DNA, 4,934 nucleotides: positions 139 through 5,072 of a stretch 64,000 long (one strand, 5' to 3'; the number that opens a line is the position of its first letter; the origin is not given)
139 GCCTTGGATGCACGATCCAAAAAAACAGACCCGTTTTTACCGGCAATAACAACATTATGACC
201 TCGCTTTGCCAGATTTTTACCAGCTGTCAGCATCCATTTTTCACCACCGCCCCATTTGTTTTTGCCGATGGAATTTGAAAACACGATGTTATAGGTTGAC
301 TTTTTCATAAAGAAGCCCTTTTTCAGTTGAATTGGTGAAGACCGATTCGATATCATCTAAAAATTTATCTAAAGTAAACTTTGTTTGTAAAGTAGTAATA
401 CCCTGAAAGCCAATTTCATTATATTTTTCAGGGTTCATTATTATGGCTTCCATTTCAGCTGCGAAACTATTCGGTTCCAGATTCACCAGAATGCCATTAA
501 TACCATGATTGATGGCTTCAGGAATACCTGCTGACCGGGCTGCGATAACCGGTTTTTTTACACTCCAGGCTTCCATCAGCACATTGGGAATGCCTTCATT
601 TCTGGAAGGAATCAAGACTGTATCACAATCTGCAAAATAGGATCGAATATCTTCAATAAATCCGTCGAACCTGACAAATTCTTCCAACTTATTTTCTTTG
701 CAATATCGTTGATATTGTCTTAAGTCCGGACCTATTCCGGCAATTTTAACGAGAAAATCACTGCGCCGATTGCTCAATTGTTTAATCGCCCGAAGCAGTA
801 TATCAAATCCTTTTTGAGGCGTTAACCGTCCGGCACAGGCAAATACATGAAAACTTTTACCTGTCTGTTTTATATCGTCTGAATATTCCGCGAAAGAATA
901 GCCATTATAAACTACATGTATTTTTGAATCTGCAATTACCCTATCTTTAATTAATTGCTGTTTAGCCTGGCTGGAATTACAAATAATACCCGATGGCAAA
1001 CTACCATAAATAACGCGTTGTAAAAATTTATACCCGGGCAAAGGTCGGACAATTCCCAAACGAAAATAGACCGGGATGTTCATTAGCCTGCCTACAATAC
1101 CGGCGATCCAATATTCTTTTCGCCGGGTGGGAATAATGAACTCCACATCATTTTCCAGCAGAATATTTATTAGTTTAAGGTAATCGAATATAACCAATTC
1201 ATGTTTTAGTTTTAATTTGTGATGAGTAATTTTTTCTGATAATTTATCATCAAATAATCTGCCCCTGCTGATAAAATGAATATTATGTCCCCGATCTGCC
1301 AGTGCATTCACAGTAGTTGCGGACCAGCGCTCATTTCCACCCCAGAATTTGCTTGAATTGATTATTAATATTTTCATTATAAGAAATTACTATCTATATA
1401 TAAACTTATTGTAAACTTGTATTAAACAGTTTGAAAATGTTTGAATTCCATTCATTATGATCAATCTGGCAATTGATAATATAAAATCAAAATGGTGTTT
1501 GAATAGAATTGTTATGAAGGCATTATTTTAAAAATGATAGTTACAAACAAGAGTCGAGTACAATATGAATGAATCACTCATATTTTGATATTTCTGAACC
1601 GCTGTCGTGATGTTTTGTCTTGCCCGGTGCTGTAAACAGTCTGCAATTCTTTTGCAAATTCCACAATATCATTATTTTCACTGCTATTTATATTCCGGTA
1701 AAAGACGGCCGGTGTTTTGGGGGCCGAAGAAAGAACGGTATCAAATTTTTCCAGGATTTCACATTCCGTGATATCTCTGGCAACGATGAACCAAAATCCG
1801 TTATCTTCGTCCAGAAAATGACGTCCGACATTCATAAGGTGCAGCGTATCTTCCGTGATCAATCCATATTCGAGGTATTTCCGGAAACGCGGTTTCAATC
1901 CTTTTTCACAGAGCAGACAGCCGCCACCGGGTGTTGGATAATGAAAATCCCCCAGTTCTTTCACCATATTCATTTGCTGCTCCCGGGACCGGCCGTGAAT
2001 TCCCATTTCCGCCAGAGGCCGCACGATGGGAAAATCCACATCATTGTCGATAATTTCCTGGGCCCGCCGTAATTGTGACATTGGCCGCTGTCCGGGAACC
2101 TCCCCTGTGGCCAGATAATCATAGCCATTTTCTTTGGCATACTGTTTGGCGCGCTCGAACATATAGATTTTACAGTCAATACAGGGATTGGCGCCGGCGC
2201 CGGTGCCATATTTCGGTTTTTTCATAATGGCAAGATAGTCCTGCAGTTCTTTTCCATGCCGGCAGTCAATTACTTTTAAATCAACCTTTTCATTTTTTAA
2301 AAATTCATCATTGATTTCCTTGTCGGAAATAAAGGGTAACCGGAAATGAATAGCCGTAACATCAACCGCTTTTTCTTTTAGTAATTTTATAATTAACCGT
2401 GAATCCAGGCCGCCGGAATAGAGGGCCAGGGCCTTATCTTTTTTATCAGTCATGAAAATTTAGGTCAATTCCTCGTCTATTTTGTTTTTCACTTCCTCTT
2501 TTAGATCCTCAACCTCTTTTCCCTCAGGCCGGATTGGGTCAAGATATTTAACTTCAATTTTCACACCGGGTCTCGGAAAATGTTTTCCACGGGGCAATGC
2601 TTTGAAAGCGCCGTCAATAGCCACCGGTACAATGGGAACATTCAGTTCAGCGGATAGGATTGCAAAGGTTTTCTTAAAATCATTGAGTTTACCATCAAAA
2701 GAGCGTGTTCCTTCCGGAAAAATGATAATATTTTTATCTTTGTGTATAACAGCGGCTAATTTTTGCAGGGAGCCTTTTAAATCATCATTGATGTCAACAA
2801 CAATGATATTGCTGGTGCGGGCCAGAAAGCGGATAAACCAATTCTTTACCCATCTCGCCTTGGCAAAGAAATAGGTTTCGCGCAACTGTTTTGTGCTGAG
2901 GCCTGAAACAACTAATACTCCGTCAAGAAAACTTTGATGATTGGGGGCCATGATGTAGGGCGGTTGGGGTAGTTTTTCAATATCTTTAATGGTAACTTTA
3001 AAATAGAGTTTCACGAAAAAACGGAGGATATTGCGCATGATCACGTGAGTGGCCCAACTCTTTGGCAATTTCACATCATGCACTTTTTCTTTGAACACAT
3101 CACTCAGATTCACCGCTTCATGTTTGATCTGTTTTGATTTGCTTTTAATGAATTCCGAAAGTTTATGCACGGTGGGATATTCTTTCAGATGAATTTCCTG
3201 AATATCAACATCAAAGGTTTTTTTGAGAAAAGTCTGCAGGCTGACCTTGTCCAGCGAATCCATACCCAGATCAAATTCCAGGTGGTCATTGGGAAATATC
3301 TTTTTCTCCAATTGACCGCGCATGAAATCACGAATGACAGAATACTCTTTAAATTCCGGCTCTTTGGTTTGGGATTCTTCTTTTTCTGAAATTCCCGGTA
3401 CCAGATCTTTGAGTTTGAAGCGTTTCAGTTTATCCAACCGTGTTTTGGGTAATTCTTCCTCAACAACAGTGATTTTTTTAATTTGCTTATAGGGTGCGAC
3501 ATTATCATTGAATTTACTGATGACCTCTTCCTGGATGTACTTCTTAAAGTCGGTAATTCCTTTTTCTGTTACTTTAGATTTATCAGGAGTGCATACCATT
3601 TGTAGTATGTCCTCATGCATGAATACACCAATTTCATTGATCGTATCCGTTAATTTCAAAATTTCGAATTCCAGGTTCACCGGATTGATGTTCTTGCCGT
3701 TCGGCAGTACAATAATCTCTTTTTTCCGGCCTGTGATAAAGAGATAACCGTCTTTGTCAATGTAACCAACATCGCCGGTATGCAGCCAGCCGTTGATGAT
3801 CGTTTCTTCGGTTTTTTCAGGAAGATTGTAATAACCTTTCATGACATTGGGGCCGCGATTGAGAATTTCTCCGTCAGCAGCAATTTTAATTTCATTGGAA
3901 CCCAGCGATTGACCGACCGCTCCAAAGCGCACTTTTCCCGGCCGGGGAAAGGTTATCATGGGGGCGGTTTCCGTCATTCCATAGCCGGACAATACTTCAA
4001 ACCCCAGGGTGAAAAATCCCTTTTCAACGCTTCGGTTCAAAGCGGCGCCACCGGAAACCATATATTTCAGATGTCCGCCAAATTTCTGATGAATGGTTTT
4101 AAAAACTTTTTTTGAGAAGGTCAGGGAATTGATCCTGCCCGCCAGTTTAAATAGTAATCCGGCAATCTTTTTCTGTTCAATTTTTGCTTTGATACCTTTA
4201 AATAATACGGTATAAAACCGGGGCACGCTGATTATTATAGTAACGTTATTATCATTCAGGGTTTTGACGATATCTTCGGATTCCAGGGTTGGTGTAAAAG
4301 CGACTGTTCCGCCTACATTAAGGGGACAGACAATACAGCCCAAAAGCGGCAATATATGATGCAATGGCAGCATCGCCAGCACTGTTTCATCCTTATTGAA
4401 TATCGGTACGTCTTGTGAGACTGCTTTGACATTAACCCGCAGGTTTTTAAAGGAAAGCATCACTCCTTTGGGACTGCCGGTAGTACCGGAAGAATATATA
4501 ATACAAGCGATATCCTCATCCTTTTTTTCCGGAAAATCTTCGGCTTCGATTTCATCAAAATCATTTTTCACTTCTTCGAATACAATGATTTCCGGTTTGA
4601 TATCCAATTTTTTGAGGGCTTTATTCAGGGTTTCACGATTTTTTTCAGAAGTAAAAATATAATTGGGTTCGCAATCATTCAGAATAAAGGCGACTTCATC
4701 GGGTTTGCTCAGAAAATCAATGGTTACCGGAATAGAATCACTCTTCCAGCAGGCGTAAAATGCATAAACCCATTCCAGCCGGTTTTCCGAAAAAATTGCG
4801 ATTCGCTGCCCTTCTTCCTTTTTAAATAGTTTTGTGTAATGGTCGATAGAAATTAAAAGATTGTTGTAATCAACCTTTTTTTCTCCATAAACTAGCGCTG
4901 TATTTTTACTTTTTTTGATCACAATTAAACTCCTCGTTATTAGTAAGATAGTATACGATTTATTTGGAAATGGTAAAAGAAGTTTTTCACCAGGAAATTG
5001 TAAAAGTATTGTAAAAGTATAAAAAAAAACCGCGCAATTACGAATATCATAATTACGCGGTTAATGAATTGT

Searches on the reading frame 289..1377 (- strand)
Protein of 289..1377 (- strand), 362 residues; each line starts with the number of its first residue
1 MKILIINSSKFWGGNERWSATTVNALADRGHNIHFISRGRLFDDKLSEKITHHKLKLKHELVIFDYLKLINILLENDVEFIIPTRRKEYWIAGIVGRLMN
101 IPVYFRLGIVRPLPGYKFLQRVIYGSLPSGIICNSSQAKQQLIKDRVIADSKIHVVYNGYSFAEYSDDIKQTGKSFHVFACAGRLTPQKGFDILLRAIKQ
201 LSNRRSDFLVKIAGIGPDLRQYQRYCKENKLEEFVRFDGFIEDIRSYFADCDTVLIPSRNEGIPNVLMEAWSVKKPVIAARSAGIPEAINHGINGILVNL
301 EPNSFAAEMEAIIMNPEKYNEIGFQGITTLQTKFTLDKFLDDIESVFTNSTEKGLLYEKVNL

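Call 9: search_protein_families(library=pfam, proteins=[window:289-1377:-], max_evalue=0.001)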
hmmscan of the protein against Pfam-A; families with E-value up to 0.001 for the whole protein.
window:289-1377:- (362 aa): 5 families
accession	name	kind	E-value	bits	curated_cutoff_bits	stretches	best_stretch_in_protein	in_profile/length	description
PF13692.12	Glyco_trans_1_4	-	1.8e-31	109.8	27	1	178-314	3-141/142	Glycosyl transferases group 1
PF00534.26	Glycos_transf_1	-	3.5e-30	105.2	26.4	1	176-323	15-166/172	Glycosyl transferases group 1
PF13439.12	Glyco_transf_4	-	4.7e-09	36.9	28.5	1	12-160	1-166/170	Glycosyltransferase Family 4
PF20706.3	GT4-conflict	-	5.6e-06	26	26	1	153-291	174-322/385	Family 4 Glycosyltransferase in conflict systems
PF13524.12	Glyco_trans_1_2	-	3e-05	24.5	25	1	198-343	6-142/144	Glycosyl transferase-like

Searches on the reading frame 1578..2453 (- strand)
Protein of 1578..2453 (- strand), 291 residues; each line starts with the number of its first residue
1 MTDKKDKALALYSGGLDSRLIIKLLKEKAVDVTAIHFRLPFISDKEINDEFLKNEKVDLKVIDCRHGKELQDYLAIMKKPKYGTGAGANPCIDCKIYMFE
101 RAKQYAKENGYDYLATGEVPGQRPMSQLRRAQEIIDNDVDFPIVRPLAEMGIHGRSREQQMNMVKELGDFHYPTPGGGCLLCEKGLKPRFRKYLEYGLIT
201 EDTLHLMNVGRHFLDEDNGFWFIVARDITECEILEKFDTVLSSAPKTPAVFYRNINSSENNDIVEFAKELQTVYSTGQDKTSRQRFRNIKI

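Call 9: search_protein_families(library=pfam, proteins=[window:1578-2453:-], max_evalue=0.001)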
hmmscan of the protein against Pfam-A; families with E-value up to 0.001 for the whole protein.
window:1578-2453:- (291 aa): 3 families
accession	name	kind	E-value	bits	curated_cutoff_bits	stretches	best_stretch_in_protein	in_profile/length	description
PF02568.20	ThiI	-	3.1e-10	40.4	20.5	1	5-170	3-162/197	Thiamine biosynthesis protein (ThiI)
PF03054.22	tRNA_Me_trans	-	3.4e-06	27.3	20.6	1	9-118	4-126/202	tRNA methyl transferase HUP domain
PF06508.19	QueC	-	0.00021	21.3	22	1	7-76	1-72/210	Queuosine biosynthesis protein QueC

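Call 82: search_protein_families(library=ncbifam, proteins=[window:1578-2453:-], max_evalue=0.001)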
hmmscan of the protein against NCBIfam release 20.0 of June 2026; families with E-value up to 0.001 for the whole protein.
window:1578-2453:- (291 aa): 8 families
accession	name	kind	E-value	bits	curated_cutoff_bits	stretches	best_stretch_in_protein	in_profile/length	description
NF006222.0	PRK08349.1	subfamily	1.6e-15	57.5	251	1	7-172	2-161/198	hypothetical protein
TIGR00342.1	TIGR00342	equivalog_domain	1.8e-09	37.2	264.5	1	5-170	172-330/373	tRNA uracil 4-sulfurtransferase ThiI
NF001138.1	PRK00143.1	equivalog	4.5e-06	25.9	284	1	11-117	5-120/345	tRNA 2-thiouridine(34) synthase MnmA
TIGR00268.2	TIGR00268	equivalog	3.6e-05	23.2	150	1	7-118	15-119/259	ATP-dependent sacrificial sulfur transferase LarE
NF038212.1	argG_rel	exception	4.1e-05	22.6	425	1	2-66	11-76/381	argininosuccinate synthase-related protein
NF011258.0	PRK14664.1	equivalog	0.00021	20.5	680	1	1-118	1-116/362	tRNA 2-thiouridine(34) synthase MnmA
TIGR00420.1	trmU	equivalog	0.00056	18.9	236.95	0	10-118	5-125/351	tRNA 2-thiouridine(34) synthase MnmA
NF011259.0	PRK14665.1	equivalog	0.00063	18.8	364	1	1-126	1-129/360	tRNA 2-thiouridine(34) synthase MnmA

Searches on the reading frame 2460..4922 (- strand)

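Call 9: search_protein_families(library=pfam, proteins=[window:2460-4922:-], max_evalue=0.001)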
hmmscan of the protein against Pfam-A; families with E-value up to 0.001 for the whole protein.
window:2460-4922:- (820 aa): 5 families
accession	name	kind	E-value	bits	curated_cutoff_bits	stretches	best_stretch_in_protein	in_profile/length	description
PF00501.34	AMP-binding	-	4.9e-69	233.4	29.9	1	6-365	10-384/384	AMP-binding enzyme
PF01553.26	Acyltransferase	-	1.9e-24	86.4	23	1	642-769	1-131/132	Acyltransferase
PF00550.31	PP-binding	-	2.6e-05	24.8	20.8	1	544-592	20-67/67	Phosphopantetheine attachment site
PF13193.12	AMP-binding_C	-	0.00075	20.8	24.5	0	454-498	41-76/76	AMP-binding enzyme C-terminal domain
PF23562.2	AMP-binding_C_3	-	0.00091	20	20.8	0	402-495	2-99/124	AMP-binding enzyme C-terminal domain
